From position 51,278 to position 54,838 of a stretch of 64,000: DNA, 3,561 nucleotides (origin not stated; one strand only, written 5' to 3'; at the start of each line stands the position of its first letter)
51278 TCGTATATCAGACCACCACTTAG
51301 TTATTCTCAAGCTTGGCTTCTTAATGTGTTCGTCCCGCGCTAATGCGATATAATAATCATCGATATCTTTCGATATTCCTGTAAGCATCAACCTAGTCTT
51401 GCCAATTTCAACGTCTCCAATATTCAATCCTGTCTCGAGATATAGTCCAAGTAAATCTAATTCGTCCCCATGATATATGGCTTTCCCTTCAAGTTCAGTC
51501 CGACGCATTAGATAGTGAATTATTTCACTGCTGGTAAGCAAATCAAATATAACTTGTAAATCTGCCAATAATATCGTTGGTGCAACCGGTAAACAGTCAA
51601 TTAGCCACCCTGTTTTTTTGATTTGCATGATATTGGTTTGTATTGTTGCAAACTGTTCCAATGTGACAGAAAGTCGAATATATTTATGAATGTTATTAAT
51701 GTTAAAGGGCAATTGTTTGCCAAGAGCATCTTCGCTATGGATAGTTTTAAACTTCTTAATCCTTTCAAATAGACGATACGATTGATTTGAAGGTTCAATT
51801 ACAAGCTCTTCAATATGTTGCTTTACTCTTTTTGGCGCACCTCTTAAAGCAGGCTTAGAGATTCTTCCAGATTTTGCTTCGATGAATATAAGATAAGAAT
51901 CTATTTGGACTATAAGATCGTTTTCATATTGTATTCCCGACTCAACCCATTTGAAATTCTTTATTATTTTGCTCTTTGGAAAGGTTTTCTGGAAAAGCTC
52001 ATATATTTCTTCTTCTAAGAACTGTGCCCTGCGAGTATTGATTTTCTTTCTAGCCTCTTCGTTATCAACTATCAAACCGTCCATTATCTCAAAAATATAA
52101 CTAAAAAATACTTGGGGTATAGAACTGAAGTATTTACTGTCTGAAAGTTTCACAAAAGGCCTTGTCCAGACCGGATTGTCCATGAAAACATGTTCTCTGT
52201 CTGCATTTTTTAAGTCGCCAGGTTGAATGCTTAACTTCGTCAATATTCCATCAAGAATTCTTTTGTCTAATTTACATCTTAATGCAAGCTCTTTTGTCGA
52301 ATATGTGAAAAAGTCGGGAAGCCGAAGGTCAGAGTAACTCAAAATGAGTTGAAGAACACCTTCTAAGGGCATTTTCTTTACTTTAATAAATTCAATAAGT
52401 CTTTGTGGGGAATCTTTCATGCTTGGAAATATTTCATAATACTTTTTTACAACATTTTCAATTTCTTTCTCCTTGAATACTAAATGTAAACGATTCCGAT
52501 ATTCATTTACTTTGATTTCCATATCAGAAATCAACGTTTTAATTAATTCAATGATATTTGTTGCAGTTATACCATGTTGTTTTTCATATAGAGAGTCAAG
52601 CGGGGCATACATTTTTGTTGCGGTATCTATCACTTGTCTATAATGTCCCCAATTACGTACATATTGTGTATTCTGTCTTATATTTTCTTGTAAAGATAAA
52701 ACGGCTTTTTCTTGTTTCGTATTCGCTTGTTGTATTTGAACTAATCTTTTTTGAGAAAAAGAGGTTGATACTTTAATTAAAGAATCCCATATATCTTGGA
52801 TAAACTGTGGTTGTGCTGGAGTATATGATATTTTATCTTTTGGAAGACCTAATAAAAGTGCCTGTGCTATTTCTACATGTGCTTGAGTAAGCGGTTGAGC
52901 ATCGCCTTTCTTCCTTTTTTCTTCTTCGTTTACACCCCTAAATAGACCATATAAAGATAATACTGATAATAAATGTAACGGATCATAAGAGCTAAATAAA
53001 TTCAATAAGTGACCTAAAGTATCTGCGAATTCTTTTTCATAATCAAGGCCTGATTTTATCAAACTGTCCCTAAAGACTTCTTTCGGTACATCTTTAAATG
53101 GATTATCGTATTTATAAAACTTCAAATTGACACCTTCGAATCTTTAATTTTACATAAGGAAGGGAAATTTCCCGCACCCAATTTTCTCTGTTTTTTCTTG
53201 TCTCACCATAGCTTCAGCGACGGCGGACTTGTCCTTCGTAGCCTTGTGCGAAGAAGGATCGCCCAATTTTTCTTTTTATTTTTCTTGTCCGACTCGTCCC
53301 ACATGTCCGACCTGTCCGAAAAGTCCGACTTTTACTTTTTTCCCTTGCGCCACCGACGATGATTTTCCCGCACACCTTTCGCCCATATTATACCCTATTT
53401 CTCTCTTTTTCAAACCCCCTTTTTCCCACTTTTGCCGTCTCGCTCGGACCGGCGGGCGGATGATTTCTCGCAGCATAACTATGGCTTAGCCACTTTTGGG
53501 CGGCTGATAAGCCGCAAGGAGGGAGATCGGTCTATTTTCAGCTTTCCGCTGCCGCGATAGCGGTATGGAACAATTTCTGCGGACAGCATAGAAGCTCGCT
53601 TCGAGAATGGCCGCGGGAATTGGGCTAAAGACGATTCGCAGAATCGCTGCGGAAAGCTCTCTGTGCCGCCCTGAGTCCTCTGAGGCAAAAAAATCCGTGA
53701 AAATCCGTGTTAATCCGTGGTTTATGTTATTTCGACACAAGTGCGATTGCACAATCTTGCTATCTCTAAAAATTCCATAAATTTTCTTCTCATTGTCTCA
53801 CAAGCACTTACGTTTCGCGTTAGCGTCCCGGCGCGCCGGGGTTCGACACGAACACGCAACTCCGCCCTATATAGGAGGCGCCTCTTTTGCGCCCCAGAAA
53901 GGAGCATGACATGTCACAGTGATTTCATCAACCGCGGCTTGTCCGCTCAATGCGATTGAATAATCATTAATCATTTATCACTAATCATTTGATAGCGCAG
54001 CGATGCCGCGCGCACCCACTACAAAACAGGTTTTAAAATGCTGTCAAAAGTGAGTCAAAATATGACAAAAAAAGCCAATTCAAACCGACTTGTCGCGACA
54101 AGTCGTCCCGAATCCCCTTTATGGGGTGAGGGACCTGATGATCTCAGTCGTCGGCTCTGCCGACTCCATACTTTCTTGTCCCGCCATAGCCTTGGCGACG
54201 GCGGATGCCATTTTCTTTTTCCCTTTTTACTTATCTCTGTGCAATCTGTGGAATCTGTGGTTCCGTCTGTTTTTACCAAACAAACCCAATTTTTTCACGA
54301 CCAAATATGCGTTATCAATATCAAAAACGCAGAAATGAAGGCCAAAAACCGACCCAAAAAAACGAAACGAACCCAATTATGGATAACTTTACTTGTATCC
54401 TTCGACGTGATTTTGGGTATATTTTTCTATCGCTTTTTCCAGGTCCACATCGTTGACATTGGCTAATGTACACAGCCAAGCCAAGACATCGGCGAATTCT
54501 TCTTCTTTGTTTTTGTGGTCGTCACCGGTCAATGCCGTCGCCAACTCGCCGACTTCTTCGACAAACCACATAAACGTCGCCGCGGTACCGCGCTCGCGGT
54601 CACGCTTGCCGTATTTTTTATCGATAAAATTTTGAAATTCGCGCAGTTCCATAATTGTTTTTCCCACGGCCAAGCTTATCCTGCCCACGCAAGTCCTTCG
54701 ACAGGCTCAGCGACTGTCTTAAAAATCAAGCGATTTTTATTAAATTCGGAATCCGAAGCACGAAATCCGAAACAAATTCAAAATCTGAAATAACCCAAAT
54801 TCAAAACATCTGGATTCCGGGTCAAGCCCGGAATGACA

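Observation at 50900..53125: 741-aa AT-rich orphan protein with a PD-(D/E)xK/NERD-like core: candidate single-gene defence factor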

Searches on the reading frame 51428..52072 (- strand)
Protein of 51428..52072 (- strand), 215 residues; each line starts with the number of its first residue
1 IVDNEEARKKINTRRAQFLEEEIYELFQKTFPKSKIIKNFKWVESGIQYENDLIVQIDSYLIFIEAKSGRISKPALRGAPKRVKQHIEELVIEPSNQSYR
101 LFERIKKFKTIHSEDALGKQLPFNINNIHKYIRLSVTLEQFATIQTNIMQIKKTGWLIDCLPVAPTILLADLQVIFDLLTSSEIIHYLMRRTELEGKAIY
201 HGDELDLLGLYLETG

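Call 77: search_solved_structures(query=A5, max_evalue=10, show_alignments=3)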
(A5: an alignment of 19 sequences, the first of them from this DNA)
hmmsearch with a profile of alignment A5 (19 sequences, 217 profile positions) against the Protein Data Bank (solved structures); distinct sequences matched with E-value up to 10: 2.
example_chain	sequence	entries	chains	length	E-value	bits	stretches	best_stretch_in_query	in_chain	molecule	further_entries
2mr9_A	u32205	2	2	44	0.62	12.7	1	16-56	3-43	DNA damage-inducible protein 1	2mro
8bj5_A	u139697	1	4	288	0.93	12.1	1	156-216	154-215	Imine Reductase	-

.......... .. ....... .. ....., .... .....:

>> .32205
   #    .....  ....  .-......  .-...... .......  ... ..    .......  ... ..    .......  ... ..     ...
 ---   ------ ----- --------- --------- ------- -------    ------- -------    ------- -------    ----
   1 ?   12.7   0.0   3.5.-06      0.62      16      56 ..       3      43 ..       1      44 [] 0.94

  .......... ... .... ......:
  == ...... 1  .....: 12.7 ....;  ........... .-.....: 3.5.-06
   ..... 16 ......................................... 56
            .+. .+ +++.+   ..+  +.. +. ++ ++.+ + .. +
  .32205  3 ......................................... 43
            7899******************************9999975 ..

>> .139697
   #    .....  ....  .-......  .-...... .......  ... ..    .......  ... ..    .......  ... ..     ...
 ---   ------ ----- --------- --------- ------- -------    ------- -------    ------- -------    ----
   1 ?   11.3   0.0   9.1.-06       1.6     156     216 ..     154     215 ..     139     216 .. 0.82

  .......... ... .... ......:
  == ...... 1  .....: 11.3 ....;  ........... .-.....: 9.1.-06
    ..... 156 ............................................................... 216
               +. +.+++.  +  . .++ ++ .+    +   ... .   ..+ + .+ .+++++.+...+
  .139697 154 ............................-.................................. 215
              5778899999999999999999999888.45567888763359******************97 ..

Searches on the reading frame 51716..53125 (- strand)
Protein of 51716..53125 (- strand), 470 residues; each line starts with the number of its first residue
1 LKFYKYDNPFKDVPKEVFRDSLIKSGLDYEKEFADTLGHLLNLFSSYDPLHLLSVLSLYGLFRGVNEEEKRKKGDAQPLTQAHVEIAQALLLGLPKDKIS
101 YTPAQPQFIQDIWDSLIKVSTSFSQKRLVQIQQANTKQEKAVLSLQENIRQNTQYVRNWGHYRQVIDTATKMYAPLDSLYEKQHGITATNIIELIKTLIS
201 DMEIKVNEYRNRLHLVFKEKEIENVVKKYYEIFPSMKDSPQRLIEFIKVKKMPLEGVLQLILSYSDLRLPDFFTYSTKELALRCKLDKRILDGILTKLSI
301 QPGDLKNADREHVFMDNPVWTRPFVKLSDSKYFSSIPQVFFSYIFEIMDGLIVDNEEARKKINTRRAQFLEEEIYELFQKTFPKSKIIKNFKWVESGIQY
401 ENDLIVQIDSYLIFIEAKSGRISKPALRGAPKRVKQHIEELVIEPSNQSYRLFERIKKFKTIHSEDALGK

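Call 69: predict_structure(alignment_id=A4)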
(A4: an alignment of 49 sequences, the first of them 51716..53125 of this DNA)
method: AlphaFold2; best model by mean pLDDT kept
length: 470 residues; sequences in the alignment: 49
mean_pLDDT: 85.8   pTM: 0.83
mean pLDDT of the five models: 85.8, 85.3, 83.9, 82.6, 82.4
residues with pLDDT >= 90: 258; 70-90: 156; 50-70: 30; < 50: 26
segments of 3 or more residues with pLDDT < 50: 1-6, 65-75, 464-470
pLDDT, mean of each block of 10 residues (from residue 1): 51 83 90 96 97 93 55 58 94 94 93 94 86 76 73 58 89 95 96 95 92 94 96 87 94 93 91 95 94 96 94 89 96 95 91 89 89 91 92 86 88 80 67 78 82 82 46
secondary structure, 60 per line:
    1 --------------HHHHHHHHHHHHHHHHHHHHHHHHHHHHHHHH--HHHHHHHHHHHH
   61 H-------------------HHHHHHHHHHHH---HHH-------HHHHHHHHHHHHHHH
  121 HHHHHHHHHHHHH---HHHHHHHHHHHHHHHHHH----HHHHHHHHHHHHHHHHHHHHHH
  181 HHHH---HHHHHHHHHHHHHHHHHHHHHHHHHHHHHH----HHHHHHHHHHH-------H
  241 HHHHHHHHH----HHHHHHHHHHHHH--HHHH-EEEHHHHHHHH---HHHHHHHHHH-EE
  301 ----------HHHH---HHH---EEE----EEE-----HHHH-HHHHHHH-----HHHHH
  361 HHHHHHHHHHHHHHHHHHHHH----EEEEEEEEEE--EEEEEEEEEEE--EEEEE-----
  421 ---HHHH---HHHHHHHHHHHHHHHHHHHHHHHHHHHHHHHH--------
elements in order: H15-46 H49-61 H81-92 H106-133 H137-154 H159-184 H188-217 H222-232 H240-249 H254-266 H269-272 E274-276 H277-284 H288-297 H311-314 E324-326 E331-333 H339-342 H344-350 H356-381 E386-395 E398-408 E411-415 H424-427 H431-462

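Call 72: fold_search(model_id=the predicted structure, library=pdb)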
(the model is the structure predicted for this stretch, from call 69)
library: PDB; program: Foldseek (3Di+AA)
matches with E <= 10: 148; with E <= 0.001: 0
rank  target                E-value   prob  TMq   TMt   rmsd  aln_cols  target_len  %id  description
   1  9wuf                  5.0e-02  0.95  0.33  0.17  11.4       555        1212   10  Cryo-EM structure of Upx (released 2026-02-11)
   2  7bdv_A                3.9e-01  0.63  0.14  0.18  14.4       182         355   14  Structure of Can2 from Sulfobacillus thermosulfidooxidans in complex with cyclic tetra-adenylate (cA4) (released 2021-03-03)
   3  7bdv_B                7.5e-01  0.82  0.14  0.18  10.9       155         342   16  Structure of Can2 from Sulfobacillus thermosulfidooxidans in complex with cyclic tetra-adenylate (cA4) (released 2021-03-03)
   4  7bdv_C                8.6e-01  0.90  0.14  0.19   5.9       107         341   18  Structure of Can2 from Sulfobacillus thermosulfidooxidans in complex with cyclic tetra-adenylate (cA4) (released 2021-03-03)
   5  4ayw                  9.0e-01  0.04  0.09  0.07  29.5       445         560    8  STRUCTURE OF THE HUMAN MITOCHONDRIAL ABC TRANSPORTER, ABCB10 (PLATE FORM) (released 2012-07-11)
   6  6p4w_D                9.4e-01  0.99  0.09  0.12   2.1        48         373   23  XPB helicase in a complex with truncated Bax1 from Sulfurisphaera tokodaii at 2.96 Angstrom resolution (released 2020-06-03)
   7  7z1l_O                9.8e-01  0.12  0.11  0.10  19.9       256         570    9  Structure of yeast RNA Polymerase III Pre-Termination Complex (PTC) (released 2022-08-31)
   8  6p4f_B                1.2e+00  0.94  0.11  0.14   4.6        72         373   17  Crystal structure of the XPB-Bax1-forked DNA ternary complex (released 2020-06-17)
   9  6p4w_B                1.2e+00  0.99  0.09  0.12   2.1        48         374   23  XPB helicase in a complex with truncated Bax1 from Sulfurisphaera tokodaii at 2.96 Angstrom resolution (released 2020-06-03)
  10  9u49_A                1.2e+00  0.25  0.09  0.10  12.6       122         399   16  crystal structure of Cdn1 in complex with cA4 (released 2026-02-04)
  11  2ez6_A                1.3e+00  0.07  0.08  0.14  18.2       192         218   14  Crystal structure of Aquifex aeolicus RNase III (D44N) complexed with product of double-stranded RNA processing (released 2006-02-07)
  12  8a7r_A                1.4e+00  0.06  0.14  0.18  22.9       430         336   11  PcIDS1_I420A in complex with Mg2+ and GPP (released 2023-05-31)
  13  2nug_A                1.4e+00  0.07  0.09  0.15  20.7       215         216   14  Crystal structure of RNase III from Aquifex aeolicus complexed with ds-RNA at 1.7-Angstrom Resolution (released 2007-11-20)
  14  2nug_B                1.5e+00  0.07  0.10  0.17  23.7       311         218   14  Crystal structure of RNase III from Aquifex aeolicus complexed with ds-RNA at 1.7-Angstrom Resolution (released 2007-11-20)
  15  1rc7_A                1.6e+00  0.06  0.09  0.15  25.2       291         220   16  Crystal structure of RNase III Mutant E110K from Aquifex Aeolicus complexed with ds-RNA at 2.15 Angstrom Resolution (released 2004-03-30)
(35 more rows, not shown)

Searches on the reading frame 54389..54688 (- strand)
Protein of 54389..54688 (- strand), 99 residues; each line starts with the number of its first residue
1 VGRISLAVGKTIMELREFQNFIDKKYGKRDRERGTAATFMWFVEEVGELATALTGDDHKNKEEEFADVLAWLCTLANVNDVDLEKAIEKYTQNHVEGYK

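Call 18: search_protein_families(library=pfam, proteins=[window:54389-54688:-], max_evalue=0.01)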
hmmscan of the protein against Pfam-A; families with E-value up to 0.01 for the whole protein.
window:54389-54688:- (99 aa): 3 families
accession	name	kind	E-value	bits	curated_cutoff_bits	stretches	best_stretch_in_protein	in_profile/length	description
PF03819.22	MazG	-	2e-09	38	22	1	37-91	5-63/74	MazG nucleotide pyrophosphohydrolase domain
PF01503.22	PRA-PH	-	2.2e-05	25.2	21.3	1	39-91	31-83/86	Phosphoribosyl-ATP pyrophosphohydrolase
PF12643.12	MazG-like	-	0.0085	16.8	27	0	43-96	16-68/85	MazG-like family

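Call 95: search_protein_families(library=padloc, proteins=[window:54389-54688:-], max_evalue=0.001)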
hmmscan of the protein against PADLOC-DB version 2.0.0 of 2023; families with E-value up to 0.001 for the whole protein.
window:54389-54688:- (99 aa): 0 families
